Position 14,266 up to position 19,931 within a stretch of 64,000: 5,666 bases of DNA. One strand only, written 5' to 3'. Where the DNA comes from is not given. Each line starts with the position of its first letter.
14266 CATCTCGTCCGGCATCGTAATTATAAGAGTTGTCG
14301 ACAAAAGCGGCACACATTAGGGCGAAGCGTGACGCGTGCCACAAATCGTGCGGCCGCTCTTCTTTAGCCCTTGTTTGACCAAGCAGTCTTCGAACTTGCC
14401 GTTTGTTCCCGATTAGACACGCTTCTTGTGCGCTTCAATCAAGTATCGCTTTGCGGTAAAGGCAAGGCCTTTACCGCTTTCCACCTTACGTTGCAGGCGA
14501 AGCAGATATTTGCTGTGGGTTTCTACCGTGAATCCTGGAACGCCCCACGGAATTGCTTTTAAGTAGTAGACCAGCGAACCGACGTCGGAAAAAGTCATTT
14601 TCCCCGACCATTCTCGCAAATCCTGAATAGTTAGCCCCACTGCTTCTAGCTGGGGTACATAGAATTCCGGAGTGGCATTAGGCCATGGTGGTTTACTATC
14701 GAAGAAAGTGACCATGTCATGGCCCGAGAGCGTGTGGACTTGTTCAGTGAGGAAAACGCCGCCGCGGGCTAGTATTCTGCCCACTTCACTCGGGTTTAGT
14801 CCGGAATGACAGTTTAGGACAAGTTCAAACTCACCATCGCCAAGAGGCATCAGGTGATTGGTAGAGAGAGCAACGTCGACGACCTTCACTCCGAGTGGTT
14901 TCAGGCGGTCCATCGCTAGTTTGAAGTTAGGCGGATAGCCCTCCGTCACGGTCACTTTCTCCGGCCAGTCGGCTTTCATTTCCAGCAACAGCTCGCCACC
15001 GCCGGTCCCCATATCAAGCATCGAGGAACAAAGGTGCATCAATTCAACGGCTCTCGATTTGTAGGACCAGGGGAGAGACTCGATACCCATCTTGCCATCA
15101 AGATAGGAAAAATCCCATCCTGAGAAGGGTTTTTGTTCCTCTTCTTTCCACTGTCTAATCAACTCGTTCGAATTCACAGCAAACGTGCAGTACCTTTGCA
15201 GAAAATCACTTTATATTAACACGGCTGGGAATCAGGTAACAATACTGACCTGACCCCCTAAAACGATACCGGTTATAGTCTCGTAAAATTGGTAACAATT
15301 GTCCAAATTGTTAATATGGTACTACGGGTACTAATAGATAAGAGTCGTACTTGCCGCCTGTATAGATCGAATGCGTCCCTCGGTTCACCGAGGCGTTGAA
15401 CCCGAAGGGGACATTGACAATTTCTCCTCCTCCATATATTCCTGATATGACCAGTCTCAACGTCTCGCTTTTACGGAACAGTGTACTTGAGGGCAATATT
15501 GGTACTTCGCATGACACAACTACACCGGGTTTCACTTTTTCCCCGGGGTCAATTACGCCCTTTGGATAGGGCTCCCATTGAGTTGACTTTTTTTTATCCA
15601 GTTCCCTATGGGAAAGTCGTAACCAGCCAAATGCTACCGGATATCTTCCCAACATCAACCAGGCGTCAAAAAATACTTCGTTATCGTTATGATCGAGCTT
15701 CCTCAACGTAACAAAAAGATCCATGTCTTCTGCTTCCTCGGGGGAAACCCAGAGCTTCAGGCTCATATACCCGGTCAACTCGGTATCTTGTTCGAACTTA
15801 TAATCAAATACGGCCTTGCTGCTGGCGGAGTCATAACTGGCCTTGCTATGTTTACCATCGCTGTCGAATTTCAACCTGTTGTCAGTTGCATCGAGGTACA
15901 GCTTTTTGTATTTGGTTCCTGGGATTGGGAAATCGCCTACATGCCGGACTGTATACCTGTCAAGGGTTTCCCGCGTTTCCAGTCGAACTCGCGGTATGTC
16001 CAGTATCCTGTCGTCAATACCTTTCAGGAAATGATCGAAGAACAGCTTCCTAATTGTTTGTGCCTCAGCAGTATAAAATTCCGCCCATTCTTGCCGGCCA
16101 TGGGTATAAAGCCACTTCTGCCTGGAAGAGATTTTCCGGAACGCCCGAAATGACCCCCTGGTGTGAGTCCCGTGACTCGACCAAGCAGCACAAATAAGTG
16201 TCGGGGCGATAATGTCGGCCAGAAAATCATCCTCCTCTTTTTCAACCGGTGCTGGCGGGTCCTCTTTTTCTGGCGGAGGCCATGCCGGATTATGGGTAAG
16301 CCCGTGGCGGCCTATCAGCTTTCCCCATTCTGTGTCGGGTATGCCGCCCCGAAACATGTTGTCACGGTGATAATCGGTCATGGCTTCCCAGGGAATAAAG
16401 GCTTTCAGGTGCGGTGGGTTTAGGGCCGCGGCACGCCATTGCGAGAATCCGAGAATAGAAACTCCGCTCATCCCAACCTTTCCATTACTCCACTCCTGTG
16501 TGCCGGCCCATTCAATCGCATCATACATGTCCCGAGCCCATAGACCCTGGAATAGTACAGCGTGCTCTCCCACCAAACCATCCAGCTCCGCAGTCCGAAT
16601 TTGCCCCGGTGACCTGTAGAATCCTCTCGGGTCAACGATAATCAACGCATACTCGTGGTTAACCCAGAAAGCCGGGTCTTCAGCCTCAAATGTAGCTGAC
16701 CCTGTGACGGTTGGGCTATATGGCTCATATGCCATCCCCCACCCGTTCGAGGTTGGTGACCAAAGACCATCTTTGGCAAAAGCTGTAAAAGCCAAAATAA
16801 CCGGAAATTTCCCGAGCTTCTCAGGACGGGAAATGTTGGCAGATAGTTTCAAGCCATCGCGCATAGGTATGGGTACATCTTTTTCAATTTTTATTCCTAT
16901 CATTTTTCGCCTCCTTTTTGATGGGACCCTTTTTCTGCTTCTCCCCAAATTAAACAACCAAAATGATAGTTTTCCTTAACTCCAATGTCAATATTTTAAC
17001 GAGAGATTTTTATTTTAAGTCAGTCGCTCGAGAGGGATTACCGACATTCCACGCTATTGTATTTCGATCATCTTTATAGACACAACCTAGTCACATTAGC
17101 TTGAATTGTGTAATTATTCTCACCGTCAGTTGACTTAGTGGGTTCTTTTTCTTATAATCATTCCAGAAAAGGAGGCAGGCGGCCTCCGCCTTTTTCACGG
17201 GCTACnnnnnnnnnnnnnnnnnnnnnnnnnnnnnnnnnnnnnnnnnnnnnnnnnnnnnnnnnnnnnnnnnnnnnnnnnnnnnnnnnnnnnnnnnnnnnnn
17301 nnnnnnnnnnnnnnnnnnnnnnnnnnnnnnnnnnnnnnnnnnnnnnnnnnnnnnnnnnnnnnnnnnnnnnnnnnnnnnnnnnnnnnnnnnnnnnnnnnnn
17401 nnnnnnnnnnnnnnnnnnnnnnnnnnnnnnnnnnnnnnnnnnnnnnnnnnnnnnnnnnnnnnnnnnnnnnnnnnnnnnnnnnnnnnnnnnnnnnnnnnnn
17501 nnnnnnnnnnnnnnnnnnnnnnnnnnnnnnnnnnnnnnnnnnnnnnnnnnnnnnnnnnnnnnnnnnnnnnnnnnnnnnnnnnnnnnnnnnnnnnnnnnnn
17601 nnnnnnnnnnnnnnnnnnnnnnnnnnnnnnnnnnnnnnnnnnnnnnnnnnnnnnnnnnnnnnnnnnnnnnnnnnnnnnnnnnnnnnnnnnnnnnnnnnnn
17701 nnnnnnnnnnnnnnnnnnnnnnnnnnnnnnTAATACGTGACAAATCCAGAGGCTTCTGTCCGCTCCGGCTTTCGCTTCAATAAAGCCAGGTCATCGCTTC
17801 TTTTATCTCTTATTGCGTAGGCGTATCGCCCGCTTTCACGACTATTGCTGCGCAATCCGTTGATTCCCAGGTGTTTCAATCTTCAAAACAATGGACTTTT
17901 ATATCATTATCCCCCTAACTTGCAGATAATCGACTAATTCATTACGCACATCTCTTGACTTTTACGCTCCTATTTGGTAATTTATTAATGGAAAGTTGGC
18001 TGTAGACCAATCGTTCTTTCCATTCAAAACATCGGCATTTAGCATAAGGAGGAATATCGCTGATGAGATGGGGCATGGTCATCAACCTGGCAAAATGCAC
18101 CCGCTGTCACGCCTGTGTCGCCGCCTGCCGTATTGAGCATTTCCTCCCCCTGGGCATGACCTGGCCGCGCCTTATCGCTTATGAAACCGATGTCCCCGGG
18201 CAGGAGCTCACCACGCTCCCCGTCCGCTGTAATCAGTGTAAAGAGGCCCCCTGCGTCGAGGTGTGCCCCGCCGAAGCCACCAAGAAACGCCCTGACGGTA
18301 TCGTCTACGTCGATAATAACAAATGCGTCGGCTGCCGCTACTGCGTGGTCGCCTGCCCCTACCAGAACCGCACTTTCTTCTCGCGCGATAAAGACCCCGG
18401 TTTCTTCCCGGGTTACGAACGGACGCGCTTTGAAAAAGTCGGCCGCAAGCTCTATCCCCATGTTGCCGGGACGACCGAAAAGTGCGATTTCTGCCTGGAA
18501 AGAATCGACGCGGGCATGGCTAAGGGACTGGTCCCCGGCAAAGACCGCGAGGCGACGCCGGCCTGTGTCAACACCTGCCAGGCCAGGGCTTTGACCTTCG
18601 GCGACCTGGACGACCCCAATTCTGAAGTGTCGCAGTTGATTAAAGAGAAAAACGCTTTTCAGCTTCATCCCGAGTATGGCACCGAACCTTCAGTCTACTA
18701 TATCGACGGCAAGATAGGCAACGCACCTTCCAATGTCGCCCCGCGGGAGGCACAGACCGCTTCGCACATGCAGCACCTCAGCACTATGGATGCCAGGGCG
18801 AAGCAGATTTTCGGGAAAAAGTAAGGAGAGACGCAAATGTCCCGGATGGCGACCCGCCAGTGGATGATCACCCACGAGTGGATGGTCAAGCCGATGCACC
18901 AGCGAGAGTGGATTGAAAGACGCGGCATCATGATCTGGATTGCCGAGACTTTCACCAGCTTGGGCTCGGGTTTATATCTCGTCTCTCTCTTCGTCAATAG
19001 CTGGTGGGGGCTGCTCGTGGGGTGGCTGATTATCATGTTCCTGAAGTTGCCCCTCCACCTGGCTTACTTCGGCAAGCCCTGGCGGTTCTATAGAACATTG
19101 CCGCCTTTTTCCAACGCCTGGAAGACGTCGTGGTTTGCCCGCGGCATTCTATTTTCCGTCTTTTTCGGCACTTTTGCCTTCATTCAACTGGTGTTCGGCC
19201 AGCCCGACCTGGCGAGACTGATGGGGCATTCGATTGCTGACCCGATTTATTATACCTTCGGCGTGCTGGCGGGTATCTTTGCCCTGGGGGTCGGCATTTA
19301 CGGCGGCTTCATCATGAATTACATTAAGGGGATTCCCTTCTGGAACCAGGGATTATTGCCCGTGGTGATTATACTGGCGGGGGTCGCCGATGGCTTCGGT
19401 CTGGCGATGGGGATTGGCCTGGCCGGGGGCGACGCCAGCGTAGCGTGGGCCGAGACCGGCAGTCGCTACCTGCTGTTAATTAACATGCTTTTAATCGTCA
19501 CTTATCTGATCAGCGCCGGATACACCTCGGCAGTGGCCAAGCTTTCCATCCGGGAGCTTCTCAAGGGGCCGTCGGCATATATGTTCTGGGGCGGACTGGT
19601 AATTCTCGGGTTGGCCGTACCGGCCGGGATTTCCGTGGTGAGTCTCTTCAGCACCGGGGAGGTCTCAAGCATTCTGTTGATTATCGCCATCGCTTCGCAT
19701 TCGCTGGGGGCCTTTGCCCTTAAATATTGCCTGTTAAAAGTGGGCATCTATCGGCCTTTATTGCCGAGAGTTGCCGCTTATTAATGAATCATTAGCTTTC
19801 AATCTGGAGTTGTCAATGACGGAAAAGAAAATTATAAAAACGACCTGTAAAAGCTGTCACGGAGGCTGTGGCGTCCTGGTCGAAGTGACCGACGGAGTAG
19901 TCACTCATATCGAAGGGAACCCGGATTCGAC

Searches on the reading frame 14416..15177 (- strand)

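Call 9: search_protein_families(library=pfam, proteins=[window:14416-15177:-], max_evalue=0.001)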
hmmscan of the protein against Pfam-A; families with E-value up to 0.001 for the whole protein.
window:14416-15177:- (254 aa): 1 family
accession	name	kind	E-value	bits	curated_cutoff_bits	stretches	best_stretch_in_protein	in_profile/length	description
PF13649.12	Methyltransf_25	-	0.00029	21.9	27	1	54-128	2-78/97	Methyltransferase domain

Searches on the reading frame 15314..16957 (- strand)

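Call 9: search_protein_families(library=pfam, proteins=[window:15314-16957:-], max_evalue=0.001)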
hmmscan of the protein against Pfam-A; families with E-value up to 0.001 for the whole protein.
window:15314-16957:- (548 aa): 2 families
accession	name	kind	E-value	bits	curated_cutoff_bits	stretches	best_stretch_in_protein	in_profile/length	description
PF02129.25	Peptidase_S15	-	3.3e-29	102.8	23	1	34-265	1-205/262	X-Pro dipeptidyl-peptidase (S15 family)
PF08530.16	PepX_C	-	5.2e-29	102.1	22.5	1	322-541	7-216/217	X-Pro dipeptidyl-peptidase C-terminal non-catalytic domain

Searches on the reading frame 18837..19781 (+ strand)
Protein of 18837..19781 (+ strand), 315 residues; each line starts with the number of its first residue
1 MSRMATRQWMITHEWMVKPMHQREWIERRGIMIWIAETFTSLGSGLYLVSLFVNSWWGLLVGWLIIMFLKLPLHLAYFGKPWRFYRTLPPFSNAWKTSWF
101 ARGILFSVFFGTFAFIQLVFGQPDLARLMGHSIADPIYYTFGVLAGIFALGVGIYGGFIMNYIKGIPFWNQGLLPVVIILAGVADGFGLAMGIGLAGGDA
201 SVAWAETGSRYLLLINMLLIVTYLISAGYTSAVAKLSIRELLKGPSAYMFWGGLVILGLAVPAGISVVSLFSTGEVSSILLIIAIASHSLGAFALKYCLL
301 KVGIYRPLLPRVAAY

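Call 8: search_protein_families(library=pfam, proteins=[window:18837-19781:+], max_evalue=0.001)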
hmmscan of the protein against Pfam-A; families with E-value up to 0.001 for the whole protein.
window:18837-19781:+ (315 aa): 1 family
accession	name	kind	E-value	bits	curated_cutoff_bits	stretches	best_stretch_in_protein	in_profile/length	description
PF03916.19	NrfD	-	3.7e-13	50.2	25.8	1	59-304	54-309/313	Polysulphide reductase, NrfD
